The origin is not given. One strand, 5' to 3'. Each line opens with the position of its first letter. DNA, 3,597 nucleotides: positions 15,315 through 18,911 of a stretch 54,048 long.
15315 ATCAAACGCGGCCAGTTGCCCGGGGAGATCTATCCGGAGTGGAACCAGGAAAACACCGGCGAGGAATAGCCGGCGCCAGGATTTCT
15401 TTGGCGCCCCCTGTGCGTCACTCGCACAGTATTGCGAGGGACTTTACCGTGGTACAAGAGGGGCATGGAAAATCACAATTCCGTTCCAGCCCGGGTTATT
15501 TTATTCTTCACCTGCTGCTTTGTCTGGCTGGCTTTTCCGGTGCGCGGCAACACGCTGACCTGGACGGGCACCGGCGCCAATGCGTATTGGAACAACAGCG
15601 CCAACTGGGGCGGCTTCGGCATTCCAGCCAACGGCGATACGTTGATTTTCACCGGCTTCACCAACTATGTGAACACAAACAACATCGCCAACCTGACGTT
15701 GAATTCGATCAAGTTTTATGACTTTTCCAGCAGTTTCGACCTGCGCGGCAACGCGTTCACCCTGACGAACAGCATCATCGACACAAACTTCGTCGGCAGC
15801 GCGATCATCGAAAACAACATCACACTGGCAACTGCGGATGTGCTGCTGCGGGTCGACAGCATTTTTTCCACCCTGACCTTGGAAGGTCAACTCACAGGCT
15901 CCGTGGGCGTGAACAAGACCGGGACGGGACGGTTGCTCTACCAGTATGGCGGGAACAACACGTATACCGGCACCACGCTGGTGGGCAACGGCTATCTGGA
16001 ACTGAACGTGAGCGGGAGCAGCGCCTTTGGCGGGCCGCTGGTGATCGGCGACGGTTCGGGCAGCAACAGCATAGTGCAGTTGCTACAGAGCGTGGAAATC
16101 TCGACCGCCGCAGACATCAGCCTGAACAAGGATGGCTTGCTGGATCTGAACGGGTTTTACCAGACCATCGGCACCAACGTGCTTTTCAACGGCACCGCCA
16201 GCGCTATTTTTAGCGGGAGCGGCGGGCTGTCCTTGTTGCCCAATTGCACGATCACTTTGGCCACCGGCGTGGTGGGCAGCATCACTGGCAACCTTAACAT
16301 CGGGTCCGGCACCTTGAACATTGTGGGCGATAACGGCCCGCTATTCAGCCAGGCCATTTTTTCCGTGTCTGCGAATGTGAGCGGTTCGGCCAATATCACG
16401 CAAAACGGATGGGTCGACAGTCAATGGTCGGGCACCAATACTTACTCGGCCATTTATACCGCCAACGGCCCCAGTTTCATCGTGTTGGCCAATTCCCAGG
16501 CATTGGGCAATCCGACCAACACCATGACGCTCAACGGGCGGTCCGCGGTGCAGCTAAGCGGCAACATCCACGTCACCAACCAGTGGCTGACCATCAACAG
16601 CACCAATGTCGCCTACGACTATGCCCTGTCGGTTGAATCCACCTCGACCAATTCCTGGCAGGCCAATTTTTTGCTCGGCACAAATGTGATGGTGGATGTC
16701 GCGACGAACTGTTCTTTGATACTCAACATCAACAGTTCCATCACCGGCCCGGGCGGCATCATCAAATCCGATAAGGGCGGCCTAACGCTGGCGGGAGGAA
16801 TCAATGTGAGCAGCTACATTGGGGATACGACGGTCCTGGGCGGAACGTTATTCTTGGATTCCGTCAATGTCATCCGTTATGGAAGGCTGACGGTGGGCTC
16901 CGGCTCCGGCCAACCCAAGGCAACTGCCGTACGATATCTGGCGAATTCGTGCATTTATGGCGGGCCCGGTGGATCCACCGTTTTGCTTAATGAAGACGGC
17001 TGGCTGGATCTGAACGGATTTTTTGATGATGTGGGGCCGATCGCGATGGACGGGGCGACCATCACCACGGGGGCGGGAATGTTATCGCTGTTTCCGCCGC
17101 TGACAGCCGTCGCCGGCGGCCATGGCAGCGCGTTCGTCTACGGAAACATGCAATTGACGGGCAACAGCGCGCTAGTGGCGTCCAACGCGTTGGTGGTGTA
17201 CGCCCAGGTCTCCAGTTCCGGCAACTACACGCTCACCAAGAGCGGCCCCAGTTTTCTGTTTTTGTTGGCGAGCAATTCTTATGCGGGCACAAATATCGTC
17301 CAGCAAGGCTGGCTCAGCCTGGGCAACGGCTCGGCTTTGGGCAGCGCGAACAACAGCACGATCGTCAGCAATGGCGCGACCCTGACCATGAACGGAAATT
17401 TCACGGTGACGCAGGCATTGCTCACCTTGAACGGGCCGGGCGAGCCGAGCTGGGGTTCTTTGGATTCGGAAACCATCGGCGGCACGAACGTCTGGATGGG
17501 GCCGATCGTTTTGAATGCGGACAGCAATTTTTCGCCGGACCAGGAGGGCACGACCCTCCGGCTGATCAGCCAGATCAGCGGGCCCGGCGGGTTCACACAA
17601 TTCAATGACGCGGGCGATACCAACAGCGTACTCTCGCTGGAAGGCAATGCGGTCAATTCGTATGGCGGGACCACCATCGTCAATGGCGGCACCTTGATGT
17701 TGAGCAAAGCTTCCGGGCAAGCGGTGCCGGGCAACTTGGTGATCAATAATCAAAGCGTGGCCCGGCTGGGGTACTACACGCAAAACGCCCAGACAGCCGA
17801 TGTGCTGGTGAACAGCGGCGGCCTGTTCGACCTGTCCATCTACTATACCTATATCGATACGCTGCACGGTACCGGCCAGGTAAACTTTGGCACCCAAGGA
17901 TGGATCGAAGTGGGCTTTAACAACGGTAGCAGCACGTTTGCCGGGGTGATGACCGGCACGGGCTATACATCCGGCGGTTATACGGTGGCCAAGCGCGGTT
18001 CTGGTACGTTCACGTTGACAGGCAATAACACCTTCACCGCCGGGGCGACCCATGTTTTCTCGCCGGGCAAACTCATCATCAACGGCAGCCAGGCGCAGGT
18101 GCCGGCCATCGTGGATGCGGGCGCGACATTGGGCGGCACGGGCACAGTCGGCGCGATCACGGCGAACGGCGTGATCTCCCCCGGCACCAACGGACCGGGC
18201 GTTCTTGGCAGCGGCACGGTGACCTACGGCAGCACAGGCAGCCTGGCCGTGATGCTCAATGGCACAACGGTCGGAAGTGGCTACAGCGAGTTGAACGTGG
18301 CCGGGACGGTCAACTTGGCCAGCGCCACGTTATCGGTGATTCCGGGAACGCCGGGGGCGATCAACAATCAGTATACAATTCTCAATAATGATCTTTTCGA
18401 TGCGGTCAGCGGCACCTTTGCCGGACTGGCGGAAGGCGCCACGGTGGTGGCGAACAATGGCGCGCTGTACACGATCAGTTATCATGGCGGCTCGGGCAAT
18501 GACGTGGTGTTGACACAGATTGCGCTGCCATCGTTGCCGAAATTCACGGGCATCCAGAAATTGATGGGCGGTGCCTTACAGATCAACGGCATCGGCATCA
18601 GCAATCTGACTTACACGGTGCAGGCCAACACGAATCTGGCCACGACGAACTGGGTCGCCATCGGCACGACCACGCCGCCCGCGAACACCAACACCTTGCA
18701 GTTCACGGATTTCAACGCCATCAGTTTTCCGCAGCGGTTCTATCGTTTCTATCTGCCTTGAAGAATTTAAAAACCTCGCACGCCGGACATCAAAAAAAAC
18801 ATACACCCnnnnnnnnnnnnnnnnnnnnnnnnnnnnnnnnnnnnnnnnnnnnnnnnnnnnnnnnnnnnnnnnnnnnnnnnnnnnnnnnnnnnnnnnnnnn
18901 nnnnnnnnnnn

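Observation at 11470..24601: Tight six-gene same-strand cluster: WD40-sensor kinase, response regulator, and four secreted surface-type proteins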

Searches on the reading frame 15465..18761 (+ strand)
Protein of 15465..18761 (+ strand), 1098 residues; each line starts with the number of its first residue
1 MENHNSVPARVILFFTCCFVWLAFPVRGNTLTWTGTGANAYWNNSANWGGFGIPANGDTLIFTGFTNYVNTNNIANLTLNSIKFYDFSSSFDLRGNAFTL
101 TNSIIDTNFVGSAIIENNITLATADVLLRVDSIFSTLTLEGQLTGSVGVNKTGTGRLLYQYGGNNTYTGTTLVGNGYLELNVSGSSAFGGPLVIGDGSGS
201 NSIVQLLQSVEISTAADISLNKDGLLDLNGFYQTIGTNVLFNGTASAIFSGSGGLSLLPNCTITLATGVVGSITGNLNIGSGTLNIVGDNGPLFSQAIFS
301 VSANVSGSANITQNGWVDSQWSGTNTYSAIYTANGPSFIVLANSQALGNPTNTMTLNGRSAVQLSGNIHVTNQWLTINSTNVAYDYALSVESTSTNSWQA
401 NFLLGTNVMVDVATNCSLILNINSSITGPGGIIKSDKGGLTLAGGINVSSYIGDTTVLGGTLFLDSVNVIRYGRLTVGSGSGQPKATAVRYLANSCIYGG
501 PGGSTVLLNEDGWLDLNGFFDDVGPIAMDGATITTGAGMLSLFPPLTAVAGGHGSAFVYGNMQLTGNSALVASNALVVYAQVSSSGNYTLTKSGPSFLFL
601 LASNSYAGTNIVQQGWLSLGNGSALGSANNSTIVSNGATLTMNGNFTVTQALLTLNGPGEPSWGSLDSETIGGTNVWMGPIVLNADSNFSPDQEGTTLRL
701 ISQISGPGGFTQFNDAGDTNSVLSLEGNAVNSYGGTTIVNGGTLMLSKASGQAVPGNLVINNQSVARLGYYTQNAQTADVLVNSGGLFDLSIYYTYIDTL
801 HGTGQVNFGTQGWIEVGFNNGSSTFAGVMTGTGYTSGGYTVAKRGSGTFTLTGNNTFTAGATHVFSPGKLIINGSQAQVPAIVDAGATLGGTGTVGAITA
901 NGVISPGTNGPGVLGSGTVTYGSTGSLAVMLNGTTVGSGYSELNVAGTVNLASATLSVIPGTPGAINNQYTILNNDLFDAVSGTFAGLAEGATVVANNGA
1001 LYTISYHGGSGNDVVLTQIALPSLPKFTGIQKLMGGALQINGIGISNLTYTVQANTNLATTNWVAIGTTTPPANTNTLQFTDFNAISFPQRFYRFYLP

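Call 4: search_protein_families(library=pfam, proteins=[window:15465-18761:+], max_evalue=0.01)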
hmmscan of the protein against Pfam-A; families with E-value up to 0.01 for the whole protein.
window:15465-18761:+ (1098 aa): 1 family
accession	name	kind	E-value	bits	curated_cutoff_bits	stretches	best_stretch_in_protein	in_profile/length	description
PF12951.13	PATR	-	1.9e-06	28.2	27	1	843-862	3-21/30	Passenger-associated-transport-repeat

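Call 6: search_protein_families(library=ncbifam, proteins=[window:15465-18761:+], max_evalue=0.01)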
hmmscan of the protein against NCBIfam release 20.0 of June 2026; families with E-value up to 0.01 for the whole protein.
window:15465-18761:+ (1098 aa): 1 family
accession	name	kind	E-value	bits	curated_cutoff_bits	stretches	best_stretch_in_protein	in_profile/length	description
TIGR02601.1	autotrns_rpt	repeat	0.0002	21.1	19.85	1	840-860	1-21/32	beta strand repeat protein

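Call 34: search_protein_families(library=phrogs, proteins=[window:15465-18761:+], max_evalue=0.01)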
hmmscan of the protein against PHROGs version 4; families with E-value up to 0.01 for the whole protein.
window:15465-18761:+ (1098 aa): 0 families

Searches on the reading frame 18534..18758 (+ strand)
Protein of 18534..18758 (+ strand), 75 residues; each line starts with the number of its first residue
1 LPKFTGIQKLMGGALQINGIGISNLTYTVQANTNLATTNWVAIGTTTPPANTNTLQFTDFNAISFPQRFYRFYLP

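Call 20: search_protein_families(library=pfam, proteins=[window:18534-18758:+], max_evalue=10)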
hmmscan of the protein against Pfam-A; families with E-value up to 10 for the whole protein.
seq(75 aa): 0 families

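Call 80: search_protein_representatives(alignment_id=A3)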
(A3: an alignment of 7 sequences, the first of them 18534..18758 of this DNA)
Query: 7 sequences, 70 profile positions. Proteins with E-value up to 0.001 (for the whole library): 6676; up to 1e-10: 249; up to 1e-30: 9. The best 150 are listed.
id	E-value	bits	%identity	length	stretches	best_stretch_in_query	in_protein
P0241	7.1e-46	170.6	-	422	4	6-67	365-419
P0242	1.2e-44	166.7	-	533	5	6-66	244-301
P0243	1.1e-42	160.3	-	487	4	4-67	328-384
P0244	2.4e-35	136.8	-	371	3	8-70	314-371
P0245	4.0e-34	132.9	-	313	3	4-70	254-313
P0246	4.1e-34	132.9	-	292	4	6-65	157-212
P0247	6.1e-34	132.4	-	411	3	5-67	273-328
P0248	9.1e-33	128.6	-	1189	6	8-65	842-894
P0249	3.2e-31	123.6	-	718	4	5-66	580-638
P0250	2.2e-29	117.8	-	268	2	3-68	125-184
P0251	6.0e-28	113.2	-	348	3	2-67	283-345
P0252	4.3e-27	110.4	-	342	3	5-70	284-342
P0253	2.1e-26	108.2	-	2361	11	5-67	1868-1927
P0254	2.9e-26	107.8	-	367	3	4-65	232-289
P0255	5.3e-26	106.9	-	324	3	7-65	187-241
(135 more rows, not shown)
